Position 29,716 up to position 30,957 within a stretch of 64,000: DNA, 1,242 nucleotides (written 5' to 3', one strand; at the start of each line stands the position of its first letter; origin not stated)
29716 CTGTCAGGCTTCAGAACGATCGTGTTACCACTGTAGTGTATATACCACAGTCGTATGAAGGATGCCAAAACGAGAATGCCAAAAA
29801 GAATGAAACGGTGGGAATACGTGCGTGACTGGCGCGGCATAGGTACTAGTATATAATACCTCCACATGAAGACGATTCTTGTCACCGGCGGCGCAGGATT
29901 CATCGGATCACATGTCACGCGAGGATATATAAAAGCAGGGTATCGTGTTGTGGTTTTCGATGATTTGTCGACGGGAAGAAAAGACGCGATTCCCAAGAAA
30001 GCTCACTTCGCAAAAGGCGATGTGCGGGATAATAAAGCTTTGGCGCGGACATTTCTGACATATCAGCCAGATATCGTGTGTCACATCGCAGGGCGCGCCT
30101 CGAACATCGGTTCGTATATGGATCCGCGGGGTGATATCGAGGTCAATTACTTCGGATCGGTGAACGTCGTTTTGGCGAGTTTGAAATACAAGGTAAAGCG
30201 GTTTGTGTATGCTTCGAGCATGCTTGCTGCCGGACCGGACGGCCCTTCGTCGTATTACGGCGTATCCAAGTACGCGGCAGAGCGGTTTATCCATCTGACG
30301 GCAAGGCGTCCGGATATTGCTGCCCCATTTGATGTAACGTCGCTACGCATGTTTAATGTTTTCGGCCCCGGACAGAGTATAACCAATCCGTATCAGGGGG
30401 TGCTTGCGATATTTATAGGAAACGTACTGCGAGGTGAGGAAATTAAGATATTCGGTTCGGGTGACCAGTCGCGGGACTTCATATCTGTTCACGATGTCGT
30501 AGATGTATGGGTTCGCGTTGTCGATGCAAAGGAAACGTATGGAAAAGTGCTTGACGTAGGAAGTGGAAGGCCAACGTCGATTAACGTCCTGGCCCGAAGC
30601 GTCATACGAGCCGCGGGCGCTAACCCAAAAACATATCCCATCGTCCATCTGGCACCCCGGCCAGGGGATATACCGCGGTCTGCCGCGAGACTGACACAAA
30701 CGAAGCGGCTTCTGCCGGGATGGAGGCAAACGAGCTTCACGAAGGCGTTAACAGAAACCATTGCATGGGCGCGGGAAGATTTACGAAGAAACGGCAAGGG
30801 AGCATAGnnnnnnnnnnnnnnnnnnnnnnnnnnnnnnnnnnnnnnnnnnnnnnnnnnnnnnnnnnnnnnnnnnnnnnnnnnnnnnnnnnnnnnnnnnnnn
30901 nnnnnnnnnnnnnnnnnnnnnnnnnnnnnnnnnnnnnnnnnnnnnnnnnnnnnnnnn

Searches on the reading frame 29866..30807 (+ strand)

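Call 74: search_protein_families(library=pfam, proteins=[window:29866-30807:+], max_evalue=0.001)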
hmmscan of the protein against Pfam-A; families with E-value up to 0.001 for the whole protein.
window:29866-30807:+ (313 aa): 9 families
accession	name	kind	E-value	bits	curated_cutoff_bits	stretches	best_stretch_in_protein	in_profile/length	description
PF01370.27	Epimerase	-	5.7e-48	163.9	20.9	1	4-229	1-237/240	NAD dependent epimerase/dehydratase family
PF16363.11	GDP_Man_Dehyd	-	9.2e-28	98.1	27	1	5-291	1-325/332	GDP-mannose 4,6 dehydratase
PF02719.21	Polysacc_synt_2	-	6.6e-18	65.4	20.2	1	4-267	1-266/293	Polysaccharide biosynthesis protein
PF01073.25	3Beta_HSD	-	2.4e-15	56.8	22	1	5-140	1-155/280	3-beta hydroxysteroid dehydrogenase/isomerase family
PF04321.23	RmlD_sub_bind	-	1.2e-09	38.2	27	1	3-300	2-283/287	RmlD substrate binding domain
PF00106.31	adh_short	-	7e-08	32.6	26.6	1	2-146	1-164/195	short chain dehydrogenase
PF13460.12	NAD_binding_10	-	8.5e-06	26.2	27.2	1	8-123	1-103/184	NAD(P)H-binding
PF05368.20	NmrA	-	6.2e-05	23.2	27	1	2-119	3-108/298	NmrA-like family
PF07993.18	NAD_binding_4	-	0.00099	18.8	20.1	0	41-121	58-140/258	Male sterility protein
